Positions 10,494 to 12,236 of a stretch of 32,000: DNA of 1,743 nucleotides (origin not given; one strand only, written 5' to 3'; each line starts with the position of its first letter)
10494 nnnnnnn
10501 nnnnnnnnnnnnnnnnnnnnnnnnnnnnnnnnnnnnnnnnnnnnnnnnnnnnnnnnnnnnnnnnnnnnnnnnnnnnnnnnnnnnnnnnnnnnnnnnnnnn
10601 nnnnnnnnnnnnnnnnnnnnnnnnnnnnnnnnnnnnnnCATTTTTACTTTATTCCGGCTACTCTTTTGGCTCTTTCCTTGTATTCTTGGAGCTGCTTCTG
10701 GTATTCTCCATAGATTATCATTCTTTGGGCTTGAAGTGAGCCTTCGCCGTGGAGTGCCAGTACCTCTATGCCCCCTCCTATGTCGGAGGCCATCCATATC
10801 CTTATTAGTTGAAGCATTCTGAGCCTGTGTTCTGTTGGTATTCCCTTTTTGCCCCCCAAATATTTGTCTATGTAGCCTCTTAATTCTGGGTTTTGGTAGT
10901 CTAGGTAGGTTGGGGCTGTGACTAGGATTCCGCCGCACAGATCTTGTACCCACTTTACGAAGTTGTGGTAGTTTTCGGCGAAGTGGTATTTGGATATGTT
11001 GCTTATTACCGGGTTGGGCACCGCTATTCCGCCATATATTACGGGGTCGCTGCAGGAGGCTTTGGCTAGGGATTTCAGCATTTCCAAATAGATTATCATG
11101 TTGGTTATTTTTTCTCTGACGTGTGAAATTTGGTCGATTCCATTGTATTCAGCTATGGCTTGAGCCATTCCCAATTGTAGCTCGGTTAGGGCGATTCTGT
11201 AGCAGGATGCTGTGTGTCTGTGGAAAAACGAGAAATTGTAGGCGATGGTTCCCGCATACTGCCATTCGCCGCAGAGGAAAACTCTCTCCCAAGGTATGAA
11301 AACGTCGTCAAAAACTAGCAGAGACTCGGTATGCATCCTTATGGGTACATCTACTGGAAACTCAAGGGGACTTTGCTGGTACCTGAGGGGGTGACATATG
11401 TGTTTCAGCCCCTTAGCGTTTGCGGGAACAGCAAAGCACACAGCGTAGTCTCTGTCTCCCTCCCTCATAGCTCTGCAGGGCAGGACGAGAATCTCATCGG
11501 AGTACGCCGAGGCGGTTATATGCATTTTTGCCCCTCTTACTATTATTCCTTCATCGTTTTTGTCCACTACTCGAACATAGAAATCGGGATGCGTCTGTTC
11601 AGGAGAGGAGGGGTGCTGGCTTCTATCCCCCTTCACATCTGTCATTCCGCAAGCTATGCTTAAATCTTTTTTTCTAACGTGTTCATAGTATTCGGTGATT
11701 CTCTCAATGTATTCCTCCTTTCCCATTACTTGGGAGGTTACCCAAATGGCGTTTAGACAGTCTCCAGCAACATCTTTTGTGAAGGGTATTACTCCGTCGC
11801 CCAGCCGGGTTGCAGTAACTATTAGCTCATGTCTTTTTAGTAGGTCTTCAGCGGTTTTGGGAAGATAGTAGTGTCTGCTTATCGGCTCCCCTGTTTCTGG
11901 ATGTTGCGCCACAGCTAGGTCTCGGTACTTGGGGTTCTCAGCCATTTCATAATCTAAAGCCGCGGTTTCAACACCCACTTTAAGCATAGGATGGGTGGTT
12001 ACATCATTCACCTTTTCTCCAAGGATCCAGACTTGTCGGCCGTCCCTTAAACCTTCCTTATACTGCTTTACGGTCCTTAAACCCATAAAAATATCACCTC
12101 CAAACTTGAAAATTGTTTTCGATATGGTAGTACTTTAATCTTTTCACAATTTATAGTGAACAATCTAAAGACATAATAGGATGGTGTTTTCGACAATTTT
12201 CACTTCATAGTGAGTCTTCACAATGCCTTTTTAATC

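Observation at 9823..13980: Cluster-less AbfD-fold flavoprotein + DUF362 + divergent CoA ligase: candidate unknown acyl-CoA pathway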

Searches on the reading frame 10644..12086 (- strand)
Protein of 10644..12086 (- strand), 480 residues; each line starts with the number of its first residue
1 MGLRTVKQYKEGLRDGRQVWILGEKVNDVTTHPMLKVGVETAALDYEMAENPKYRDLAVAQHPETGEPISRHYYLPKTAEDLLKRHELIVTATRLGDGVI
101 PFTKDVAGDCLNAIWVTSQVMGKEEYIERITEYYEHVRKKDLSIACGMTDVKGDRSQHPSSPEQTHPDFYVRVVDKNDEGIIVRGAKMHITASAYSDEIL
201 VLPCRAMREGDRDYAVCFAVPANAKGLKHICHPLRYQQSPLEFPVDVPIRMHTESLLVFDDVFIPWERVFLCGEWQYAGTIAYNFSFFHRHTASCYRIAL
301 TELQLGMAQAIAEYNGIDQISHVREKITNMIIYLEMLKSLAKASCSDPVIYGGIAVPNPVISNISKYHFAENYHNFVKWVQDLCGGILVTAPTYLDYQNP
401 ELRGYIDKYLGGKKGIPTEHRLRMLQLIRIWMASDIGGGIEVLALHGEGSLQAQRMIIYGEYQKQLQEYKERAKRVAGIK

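Call 5: search_protein_families(library=pfam, proteins=[window:10644-12086:-])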
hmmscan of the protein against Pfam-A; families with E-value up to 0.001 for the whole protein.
window:10644-12086:- (480 aa): 3 families
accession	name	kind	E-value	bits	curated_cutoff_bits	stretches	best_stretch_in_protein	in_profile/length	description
PF11794.13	HpaB_N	-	1.3e-86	291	35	1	5-271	1-270/270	4-hydroxyphenylacetate 3-hydroxylase N terminal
PF03241.18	HpaB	-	2.2e-56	190.6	25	1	278-478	1-202/202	4-hydroxyphenylacetate 3-hydroxylase C terminal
PF02770.24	Acyl-CoA_dh_M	-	1.2e-05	25.8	33.3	1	172-229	19-75/97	Acyl-CoA dehydrogenase, middle domain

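Call 6: search_protein_families(library=ncbifam, proteins=[window:10644-12086:-])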
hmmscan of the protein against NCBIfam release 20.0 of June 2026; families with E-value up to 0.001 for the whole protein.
window:10644-12086:- (480 aa): 2 families
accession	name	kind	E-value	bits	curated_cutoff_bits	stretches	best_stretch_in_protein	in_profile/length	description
TIGR02309.1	HpaB-1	equivalog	1.1e-65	222.6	480.2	1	4-464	2-463/477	4-hydroxyphenylacetate 3-monooxygenase, oxygenase component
TIGR02310.1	HpaB-2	equivalog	1.4e-41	142.8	885.2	1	6-460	15-473/519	4-hydroxyphenylacetate 3-monooxygenase, oxygenase component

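Call 7: search_solved_structures(query=window:10644-12086:-, show_alignments=4)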
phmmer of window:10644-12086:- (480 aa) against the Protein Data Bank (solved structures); distinct sequences matched with E-value up to 0.001: 15.
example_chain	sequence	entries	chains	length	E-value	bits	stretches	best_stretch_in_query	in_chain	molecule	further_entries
1u8v_A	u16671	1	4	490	1e-73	251.8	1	3-480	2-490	Gamma-aminobutyrate metabolism dehydratase/isomerase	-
6vjr_A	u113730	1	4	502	9.5e-73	248.6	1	4-479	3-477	Vinylacetyl-CoA Delta-isomerase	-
2yyg_A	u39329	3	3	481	1.8e-54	188.4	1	4-474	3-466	4-hydroxyphenylacetate-3-hydroxylase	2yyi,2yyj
2yyk_A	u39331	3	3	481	8.5e-54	186.1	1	4-472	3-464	4-hydroxyphenylacetate-3-hydroxylase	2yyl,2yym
9lft_A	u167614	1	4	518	1.1e-42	149.4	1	4-414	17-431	4-Hydroxyphenylacetate-3-monooxygenase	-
3hwc_A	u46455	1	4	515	1.2e-40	142.8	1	3-438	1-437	Chlorophenol-4-monooxygenase component 2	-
4oo2_A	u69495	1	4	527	5.5e-40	140.6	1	5-454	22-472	Chlorophenol-4-monooxygenase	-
4g5e_A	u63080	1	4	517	1.1e-39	139.6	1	3-479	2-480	2,4,6-Trichlorophenol 4-monooxygenase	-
7dbw_C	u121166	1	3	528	1.3e-39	139.3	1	3-422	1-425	4-hydroxyphenylacetate 3-hydroxylase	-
9j9j_A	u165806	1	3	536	1.4e-39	139.3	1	3-422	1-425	4-nitrophenol 4-monooxygenase/4-nitrocatechol 2-monooxygenase, oxygenase component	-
7e8q_A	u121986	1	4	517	2.9e-37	131.6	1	3-461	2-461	Chlorophenol monooxygenase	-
6jhm_A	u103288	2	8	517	4e-37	131.1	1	3-461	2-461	Chlorophenol monooxygenase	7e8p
6b1b_A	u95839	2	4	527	4.1e-33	117.9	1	6-456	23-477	4-hydroxyphenylacetate 3-monooxygenase, oxygenase subunit | 4-hydroxyphenylacetate 3-monooxygenase oxygenase component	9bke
6qyh_A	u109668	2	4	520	5.7e-33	117.4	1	6-456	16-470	4-hydroxyphenylacetate 3-monooxygenase oxygenase component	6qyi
6eb0_A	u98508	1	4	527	6e-33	117.4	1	6-456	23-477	4-hydroxyphenylacetate 3-monooxygenase, oxygenase subunit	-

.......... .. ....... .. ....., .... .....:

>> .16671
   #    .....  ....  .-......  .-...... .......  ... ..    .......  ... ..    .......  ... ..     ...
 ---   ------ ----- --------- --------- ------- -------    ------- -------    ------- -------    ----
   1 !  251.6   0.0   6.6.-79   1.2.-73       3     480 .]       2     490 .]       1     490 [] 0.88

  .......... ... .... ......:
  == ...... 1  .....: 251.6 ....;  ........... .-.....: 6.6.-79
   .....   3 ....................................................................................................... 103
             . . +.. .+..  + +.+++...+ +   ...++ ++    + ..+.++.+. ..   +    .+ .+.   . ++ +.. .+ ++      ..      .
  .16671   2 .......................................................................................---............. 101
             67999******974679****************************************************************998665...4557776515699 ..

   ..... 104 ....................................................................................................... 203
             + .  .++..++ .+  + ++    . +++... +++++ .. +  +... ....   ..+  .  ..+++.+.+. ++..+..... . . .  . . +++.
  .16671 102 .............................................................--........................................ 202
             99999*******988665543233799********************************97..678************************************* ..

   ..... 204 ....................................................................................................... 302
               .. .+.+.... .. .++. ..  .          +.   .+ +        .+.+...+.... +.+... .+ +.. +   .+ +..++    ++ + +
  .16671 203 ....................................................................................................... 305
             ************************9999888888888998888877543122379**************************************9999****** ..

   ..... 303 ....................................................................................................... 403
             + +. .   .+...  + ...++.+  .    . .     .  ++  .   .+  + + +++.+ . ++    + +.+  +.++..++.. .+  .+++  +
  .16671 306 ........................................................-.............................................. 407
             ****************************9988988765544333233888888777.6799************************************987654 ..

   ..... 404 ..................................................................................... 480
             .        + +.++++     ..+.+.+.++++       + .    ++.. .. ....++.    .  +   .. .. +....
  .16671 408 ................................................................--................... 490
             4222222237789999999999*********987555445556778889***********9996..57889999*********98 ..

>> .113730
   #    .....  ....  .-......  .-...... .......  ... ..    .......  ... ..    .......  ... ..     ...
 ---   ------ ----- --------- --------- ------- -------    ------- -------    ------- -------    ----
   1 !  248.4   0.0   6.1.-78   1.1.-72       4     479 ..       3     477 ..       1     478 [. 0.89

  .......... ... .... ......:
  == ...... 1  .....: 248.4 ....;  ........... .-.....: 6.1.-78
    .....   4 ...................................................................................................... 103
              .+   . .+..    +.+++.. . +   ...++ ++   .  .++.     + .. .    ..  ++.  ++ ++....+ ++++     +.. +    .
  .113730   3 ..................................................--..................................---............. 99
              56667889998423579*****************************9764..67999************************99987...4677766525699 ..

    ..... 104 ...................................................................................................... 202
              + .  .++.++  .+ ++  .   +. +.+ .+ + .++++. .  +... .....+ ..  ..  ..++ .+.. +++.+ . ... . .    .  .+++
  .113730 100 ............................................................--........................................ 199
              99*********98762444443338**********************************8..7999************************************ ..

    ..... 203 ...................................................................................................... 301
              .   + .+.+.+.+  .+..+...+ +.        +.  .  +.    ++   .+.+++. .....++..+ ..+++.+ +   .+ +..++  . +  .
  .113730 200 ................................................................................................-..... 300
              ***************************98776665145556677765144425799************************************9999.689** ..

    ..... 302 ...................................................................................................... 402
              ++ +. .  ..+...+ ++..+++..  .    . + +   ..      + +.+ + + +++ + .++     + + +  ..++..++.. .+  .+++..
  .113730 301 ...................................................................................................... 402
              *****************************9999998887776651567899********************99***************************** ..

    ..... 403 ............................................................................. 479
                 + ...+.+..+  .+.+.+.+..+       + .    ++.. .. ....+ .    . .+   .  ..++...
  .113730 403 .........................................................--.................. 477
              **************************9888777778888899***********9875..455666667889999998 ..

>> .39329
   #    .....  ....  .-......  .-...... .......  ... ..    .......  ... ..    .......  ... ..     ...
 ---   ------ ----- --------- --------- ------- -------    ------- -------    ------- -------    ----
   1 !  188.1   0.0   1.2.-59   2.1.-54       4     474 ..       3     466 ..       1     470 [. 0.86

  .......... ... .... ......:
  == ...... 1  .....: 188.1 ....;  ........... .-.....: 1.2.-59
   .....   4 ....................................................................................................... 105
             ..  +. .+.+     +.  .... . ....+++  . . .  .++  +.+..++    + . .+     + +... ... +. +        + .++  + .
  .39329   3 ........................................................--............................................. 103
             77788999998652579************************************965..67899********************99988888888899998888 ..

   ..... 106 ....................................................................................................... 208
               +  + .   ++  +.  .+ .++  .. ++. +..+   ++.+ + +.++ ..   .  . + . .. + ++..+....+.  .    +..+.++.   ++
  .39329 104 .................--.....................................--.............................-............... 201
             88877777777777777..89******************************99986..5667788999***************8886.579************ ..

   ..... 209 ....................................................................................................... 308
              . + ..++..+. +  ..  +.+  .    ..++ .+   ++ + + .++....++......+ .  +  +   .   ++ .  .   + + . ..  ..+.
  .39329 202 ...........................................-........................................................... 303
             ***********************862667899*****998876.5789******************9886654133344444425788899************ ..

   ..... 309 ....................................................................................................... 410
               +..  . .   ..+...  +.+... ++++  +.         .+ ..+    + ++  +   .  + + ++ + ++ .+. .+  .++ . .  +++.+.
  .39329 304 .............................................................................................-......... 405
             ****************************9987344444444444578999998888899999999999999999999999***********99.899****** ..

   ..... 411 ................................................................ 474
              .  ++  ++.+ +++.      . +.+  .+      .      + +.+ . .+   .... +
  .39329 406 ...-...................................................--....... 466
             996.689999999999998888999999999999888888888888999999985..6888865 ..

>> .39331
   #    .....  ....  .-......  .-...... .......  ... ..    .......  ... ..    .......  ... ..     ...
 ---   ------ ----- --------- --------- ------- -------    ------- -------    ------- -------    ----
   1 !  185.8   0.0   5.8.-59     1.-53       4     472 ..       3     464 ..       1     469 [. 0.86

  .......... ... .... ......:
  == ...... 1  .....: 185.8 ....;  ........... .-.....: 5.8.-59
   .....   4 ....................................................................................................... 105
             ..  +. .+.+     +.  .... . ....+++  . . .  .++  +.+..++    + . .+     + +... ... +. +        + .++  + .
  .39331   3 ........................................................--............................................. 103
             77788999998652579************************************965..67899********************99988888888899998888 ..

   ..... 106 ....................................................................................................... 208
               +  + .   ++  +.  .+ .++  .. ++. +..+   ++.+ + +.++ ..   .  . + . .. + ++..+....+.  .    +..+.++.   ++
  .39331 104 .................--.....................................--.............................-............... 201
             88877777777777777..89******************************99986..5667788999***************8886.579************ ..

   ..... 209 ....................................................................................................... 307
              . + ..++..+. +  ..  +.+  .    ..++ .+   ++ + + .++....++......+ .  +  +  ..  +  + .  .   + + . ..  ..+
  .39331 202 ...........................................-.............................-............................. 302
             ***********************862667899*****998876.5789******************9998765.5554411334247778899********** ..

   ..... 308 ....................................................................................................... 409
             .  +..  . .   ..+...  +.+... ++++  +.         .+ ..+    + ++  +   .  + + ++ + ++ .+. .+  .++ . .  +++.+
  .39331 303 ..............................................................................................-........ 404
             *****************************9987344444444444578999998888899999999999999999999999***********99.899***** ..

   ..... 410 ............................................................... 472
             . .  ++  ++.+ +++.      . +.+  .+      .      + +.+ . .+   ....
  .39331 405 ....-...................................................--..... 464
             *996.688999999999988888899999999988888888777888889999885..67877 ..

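Call 9: find_homologous_proteins(query=window:10644-12086:-, max_evalue=1e-100)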
Query window:10644-12086:- (480 aa): 2481 proteins with E <= 1e-100 among 8000 candidates; the best 120 are listed. Only proteins of 264 to 840 residues were searched: fused or split forms outside these lengths cannot appear, so this answer is no evidence that the protein stands alone or is whole; lengths 'longer' or 'shorter' looks for them.
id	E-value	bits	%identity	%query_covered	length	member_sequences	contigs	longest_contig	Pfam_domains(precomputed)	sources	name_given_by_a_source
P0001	0.0e+0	1048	92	100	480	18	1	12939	PF03241.19,PF11794.14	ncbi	-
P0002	3.4e-295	997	86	100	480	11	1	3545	PF03241.19,PF11794.14,PF02770.25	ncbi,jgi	-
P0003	9.2e-278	940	81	100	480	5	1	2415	PF03241.19,PF11794.14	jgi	jgi:4-hydroxybutyryl-CoA dehydratase/vinylacetyl-CoA-Delta-isomerase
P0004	5.3e-271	917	80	100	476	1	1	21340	PF03241.19,PF11794.14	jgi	jgi:4-hydroxybutyryl-CoA dehydratase/vinylacetyl-CoA-Delta-isomerase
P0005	3.4e-267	905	79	100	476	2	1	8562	PF03241.19,PF11794.14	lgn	-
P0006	1.2e-262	890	78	100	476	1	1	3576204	PF03241.19,PF11794.14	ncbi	ncbi:MAG: 4-hydroxyphenylacetate 3-hydroxylase N-terminal domain-containing protein [Candidatus Frey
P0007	1.5e-257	873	76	100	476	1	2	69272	PF03241.19,PF11794.14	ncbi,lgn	ncbi:MAG: 4-hydroxyphenylacetate 3-hydroxylase N-terminal domain-containing protein [Promethearchaeo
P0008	1.9e-243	826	72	100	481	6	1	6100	PF03241.19,PF11794.14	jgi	-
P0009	2.6e-229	780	69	100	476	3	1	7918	PF03241.19,PF11794.14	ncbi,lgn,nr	ncbi:MAG: hypothetical protein JW891_05020 [Candidatus Lokiarchaeota archaeon]|nr:hypothetical prote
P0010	4.1e-219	746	66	100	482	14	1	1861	PF03241.19,PF11794.14,PF02770.25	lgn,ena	-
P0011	2.4e-218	744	67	100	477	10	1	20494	PF03241.19,PF11794.14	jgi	-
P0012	8.3e-218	742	66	100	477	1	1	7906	PF03241.19,PF11794.14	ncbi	-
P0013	7.6e-216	735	66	100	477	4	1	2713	PF03241.19,PF11794.14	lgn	-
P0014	6.7e-215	732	65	100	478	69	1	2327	PF03241.19,PF11794.14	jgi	jgi:4-hydroxybutyryl-CoA dehydratase/vinylacetyl-CoA-Delta-isomerase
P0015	1.4e-214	731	65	100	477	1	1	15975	PF03241.19,PF11794.14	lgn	-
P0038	2.4e-201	688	62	100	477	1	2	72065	PF03241.19,PF11794.14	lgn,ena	-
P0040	3.0e-201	687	60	100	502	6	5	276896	PF03241.19,PF11794.14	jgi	jgi:4-hydroxybutyryl-CoA dehydratase / vinylacetyl-CoA-Delta-isomerase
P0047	1.2e-196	672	60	100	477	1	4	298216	PF03241.19,PF11794.14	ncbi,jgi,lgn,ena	jgi:4-hydroxybutyryl-CoA dehydratase/vinylacetyl-CoA-Delta-isomerase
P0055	4.4e-194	664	59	100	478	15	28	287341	PF03241.19,PF11794.14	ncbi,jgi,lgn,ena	ncbi:MAG: 4-hydroxyphenylacetate 3-hydroxylase N-terminal domain-containing protein [Dehalococcoidia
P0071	5.6e-192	657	59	100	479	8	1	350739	PF03241.19,PF11794.14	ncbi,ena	-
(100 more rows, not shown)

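Call 17: find_related_loci(query=window:10644-12086:-, collection=genome_contigs, flank=10000)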
Query window:10644-12086:- (480 aa) in genome_contigs; peptide patterns used: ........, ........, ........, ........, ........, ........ (x = any residue, [..] = any of these).
532 stretches matched a pattern; 509 encode a relative of the query (tblastn E <= 1e-3); the best 80 are kept; 80 distinct loci.
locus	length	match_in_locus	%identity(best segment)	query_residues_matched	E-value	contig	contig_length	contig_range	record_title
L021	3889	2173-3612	98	1-480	0e+0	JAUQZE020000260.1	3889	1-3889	MAG: Candidatus Freyarchaeota archaeon isolate SQRJ_82 k255_996737, whole genome shotgun sequence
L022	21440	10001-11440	98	1-480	0e+0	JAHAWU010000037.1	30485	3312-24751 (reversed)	MAG: Candidatus Jordarchaeia archaeon isolate QZM_A3 QZM_A3_scaffold_557_curated, whole genome shotgun sequence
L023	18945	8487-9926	98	1-480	0e+0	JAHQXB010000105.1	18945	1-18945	MAG: Candidatus Jordarchaeia archaeon isolate RPF2 contig_124_1264_length_18945_read_count_40767, whole genome shotgun s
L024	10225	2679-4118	90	1-480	0e+0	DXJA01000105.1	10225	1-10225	MAG TPA_asm: Candidatus Jordarchaeum madagascariense isolate EB_bin_7 k141_58792, whole genome shotgun sequence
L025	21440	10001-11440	81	1-480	0e+0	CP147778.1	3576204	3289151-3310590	MAG: Candidatus Freyarchaeota archaeon SRVP19_Freyarchaeia-1 chromosome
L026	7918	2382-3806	69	1-479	0e+0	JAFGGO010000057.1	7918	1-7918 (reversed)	MAG: Promethearchaeota archaeon isolate Zod_Metabat.1389 k87_4457532, whole genome shotgun sequence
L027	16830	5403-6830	58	1-480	0e+0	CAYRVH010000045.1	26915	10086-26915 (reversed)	MAG TPA_asm: uncultured Syntrophaceae bacterium isolate binchicken_co135_214 genome assembly, contig: NODE_3231_length_2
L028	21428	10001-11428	57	1-480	0e+0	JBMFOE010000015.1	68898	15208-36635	MAG: Desulfomonilaceae bacterium isolate KM4338-29 NODE_15_length_68898_cov_7.082141, whole genome shotgun sequence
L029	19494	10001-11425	57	1-479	0e+0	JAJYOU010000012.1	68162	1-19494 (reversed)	MAG: Chloroflexi bacterium isolate DBS2-5.bin7 NODE_223_length_68162_cov_4.617638, whole genome shotgun sequence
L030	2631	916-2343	58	1-480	0e+0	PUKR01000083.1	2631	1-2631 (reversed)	MAG: Syntrophomonadaceae bacterium isolate B1Sed10_74m B1-Sed10-C68922, whole genome shotgun sequence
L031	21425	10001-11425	56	1-479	0e+0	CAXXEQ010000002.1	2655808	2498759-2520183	MAG: Desulfomonilaceae bacterium isolate 8deb2ff7-9cb5-4438-9dd6-cb8d27c5cb84 genome assembly, contig: contig_2, whole g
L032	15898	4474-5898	55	1-479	0e+0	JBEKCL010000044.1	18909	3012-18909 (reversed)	MAG: Dehalococcoidia bacterium isolate SPRUCE 159 SPRUCE_159_44, whole genome shotgun sequence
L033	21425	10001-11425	56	1-479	0e+0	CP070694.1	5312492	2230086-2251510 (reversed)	MAG: Desulfobacterales bacterium isolate bin60 chromosome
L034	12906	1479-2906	55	1-480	0e+0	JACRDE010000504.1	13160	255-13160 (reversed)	MAG: Desulfomonile tiedjei isolate NC_groundwater_1664_Pr3_B-0.1um_52_9 SR-2_scaffold_141_3359227, whole genome shotgun 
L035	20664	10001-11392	57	1-468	0e+0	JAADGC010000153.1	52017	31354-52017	MAG: Chloroflexota bacterium isolate M_MetaBat97 contig-127_514, whole genome shotgun sequence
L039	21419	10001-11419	56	1-477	0e+0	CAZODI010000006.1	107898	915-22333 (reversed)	MAG TPA_asm: uncultured Syntrophaceae bacterium isolate binchicken_co20_342 genome assembly, contig: NODE_489_length_107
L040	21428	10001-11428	54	1-480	0e+0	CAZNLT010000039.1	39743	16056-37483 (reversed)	MAG TPA_asm: uncultured Desulfobacterales bacterium isolate binchicken_co8_349 genome assembly, contig: NODE_1071_length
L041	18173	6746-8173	55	1-480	0e+0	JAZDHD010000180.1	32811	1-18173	MAG: Pseudomonadota bacterium isolate MEGAHIT-group-0.299 k141_13001146, whole genome shotgun sequence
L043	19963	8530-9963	46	1-479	1e-137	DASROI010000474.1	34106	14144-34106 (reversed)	MAG TPA_asm: Pyrinomonadaceae bacterium isolate SMAG_U10264 k141_1934483, whole genome shotgun sequence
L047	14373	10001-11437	45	1-479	9e-134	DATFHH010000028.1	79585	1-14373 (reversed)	MAG TPA_asm: Pyrinomonadaceae bacterium isolate SMAG_U8684 k141_734844, whole genome shotgun sequence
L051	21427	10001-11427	56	1-480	2e-125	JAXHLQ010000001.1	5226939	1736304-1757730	MAG: Deltaproteobacteria bacterium isolate Salar_de_Ascotan_soil_MAG_ASO27 contig_800_polypolish, whole genome shotgun s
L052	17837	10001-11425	43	3-479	2e-122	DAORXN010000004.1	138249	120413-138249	MAG TPA_asm: Syntrophales bacterium isolate AMR_MDS_1986 NODE_79_length_138249_cov_154.341419, whole genome shotgun sequ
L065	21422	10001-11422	42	3-479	1e-116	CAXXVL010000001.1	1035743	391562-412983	MAG: Smithellaceae bacterium isolate ea3e3a57-e723-42e2-b213-d72c633126af genome assembly, contig: contig_1, whole genom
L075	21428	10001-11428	39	3-480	4e-105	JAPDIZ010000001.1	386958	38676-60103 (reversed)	MAG: Candidatus Bathyarchaeota archaeon isolate S4B2_HD70 c_000000000005, whole genome shotgun sequence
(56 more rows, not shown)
